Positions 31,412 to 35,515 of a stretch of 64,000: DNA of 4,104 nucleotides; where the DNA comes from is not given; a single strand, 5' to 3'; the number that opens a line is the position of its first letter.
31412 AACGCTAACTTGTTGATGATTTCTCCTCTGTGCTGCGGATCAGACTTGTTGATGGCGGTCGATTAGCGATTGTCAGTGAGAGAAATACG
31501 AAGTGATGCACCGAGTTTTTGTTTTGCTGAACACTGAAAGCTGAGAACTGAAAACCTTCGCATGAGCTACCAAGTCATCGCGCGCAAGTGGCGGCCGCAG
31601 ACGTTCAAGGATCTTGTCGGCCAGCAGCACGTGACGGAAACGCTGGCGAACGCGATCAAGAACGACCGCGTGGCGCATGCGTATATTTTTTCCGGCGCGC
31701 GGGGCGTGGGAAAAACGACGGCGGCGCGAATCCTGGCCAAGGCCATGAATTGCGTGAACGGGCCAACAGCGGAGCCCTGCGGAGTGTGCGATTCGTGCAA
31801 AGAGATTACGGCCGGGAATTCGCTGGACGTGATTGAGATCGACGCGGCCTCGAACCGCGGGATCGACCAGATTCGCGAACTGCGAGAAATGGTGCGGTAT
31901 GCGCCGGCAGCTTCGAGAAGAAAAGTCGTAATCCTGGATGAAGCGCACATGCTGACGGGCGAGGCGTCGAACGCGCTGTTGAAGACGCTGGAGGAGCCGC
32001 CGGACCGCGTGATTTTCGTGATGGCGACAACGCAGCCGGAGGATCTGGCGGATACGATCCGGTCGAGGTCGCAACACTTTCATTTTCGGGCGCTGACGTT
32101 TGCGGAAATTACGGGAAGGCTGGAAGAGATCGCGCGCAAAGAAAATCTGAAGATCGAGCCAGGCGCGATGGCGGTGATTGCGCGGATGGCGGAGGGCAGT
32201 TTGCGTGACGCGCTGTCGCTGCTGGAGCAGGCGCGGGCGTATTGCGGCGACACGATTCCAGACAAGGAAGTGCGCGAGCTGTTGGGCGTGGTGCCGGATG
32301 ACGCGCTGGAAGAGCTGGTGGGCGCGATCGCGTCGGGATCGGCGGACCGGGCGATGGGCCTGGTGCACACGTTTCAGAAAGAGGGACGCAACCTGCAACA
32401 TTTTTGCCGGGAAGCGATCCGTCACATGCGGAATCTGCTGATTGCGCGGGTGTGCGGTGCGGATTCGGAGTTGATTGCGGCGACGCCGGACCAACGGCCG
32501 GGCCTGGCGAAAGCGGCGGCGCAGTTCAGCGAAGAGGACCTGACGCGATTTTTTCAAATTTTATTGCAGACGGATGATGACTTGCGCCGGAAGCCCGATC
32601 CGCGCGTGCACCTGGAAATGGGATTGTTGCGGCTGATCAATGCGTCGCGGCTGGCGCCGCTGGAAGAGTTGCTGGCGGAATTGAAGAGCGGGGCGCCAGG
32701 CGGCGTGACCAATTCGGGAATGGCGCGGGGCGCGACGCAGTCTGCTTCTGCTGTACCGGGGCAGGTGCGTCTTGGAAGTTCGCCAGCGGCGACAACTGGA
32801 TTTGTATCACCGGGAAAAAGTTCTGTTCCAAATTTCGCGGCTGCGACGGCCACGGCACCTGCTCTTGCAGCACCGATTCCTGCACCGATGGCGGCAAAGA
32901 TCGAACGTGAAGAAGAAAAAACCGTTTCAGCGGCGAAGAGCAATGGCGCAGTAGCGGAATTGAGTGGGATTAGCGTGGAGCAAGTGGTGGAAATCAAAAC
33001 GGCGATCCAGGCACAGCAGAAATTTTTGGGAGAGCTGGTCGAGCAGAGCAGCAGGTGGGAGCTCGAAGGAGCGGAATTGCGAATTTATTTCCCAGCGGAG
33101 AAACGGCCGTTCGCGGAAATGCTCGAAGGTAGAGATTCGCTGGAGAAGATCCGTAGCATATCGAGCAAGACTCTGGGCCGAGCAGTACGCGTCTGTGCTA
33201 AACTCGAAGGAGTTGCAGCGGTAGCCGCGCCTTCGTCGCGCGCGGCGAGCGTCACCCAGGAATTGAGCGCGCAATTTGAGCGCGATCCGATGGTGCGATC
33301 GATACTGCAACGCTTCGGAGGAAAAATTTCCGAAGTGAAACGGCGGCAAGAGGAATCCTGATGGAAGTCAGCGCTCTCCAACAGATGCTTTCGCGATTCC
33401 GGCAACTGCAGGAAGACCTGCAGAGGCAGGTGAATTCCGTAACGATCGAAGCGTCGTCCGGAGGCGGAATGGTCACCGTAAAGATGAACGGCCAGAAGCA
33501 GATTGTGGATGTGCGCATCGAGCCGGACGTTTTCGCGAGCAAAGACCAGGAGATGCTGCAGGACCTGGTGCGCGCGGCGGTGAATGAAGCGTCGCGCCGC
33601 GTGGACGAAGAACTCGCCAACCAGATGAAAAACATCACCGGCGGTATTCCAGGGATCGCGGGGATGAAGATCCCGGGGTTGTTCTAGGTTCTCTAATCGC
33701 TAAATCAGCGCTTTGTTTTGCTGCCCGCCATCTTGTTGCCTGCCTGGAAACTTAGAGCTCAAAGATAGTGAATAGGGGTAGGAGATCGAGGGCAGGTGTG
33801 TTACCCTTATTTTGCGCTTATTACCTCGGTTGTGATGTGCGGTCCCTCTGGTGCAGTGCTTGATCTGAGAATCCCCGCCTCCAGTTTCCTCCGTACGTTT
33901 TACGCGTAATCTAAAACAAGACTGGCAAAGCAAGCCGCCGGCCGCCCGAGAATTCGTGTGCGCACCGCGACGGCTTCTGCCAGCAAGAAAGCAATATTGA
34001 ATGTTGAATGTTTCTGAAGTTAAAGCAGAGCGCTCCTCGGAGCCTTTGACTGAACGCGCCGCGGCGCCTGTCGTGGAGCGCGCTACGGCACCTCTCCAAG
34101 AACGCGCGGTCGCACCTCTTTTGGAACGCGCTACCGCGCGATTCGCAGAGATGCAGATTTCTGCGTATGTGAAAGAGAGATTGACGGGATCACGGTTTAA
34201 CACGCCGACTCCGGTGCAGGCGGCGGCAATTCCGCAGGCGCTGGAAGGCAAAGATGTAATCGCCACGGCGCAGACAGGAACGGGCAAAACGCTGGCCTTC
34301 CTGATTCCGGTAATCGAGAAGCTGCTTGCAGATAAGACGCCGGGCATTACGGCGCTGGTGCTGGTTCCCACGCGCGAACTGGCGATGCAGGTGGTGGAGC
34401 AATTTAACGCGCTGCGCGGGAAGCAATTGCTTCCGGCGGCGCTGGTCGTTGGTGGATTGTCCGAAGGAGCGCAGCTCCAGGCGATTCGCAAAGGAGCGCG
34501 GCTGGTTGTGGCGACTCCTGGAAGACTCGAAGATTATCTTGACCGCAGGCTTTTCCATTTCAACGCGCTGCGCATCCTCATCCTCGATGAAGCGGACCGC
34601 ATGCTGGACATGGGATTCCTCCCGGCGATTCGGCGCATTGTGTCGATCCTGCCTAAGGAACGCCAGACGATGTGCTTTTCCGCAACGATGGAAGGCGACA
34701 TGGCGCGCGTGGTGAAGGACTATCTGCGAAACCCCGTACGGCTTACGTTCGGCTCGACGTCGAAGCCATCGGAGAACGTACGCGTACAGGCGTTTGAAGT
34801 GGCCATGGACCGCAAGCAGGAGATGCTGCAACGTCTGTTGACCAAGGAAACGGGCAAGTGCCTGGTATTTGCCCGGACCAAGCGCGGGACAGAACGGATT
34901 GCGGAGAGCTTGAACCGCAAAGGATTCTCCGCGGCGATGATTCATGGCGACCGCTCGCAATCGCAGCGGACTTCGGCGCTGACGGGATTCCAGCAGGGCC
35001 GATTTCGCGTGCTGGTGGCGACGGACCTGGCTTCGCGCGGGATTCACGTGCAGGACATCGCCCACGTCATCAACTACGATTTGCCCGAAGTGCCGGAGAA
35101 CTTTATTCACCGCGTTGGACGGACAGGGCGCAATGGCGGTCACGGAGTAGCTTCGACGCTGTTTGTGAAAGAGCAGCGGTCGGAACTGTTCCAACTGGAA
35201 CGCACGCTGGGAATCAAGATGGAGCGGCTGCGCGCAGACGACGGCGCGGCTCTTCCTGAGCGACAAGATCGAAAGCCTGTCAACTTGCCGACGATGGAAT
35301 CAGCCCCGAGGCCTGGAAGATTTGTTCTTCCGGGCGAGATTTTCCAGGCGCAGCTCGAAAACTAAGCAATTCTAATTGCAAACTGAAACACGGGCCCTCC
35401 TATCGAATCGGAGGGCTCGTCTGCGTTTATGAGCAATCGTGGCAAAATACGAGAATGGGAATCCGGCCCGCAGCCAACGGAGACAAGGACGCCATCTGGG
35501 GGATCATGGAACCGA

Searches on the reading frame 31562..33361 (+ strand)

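Call 21: search_protein_families(library=pfam, proteins=[window:31562-33361:+], max_evalue=0.00001)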
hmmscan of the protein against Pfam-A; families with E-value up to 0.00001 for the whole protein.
window:31562-33361:+ (599 aa): 8 families
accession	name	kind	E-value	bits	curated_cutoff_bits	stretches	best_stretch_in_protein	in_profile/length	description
PF13177.12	DNA_pol3_delta2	-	1.1e-46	159.2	27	1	20-178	1-160/161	DNA polymerase III, delta subunit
PF12169.13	DNA_pol3_gamma3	-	6.5e-24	84.8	24.4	1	234-373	3-142/143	DNA polymerase III subunits gamma and tau domain III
PF22608.2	DNAX_ATPase_lid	-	1.4e-15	57.2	27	1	183-229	2-48/49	DNA polymerase III clamp loader subunit, ATPase lid domain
PF00004.35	AAA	-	2.6e-13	51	21.2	1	42-172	2-125/131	ATPase family associated with various cellular activities (AAA)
PF05496.18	RuvB_N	-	1.6e-07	31.6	27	1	11-73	2-68/159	Holliday junction DNA helicase RuvB P-loop domain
PF13173.12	AAA_14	-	1.8e-06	28.4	27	1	40-183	4-128/129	AAA domain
PF13401.12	AAA_22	-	2.3e-06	28.4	27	0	41-150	8-116/130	AAA domain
PF21960.2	RCF1-5-like_lid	-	6.4e-06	26.5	27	0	186-224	2-41/43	RCF1/5-like, AAA+ ATPase lid domain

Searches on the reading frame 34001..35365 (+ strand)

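Call 22: search_protein_families(library=pfam, proteins=[window:34001-35365:+], max_evalue=0.00001)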
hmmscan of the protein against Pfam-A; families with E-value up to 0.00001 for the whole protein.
window:34001-35365:+ (454 aa): 3 families
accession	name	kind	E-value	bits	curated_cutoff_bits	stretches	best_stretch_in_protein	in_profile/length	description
PF00270.35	DEAD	-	1.4e-50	171.7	26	1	70-233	1-163/167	DEAD/DEAH box helicase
PF00271.37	Helicase_C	-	8.1e-33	113.4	23.5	1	272-379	2-110/110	Helicase conserved C-terminal domain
PF04851.21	ResIII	-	2.3e-10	41.1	22.5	1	71-231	6-163/164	Type III restriction enzyme, res subunit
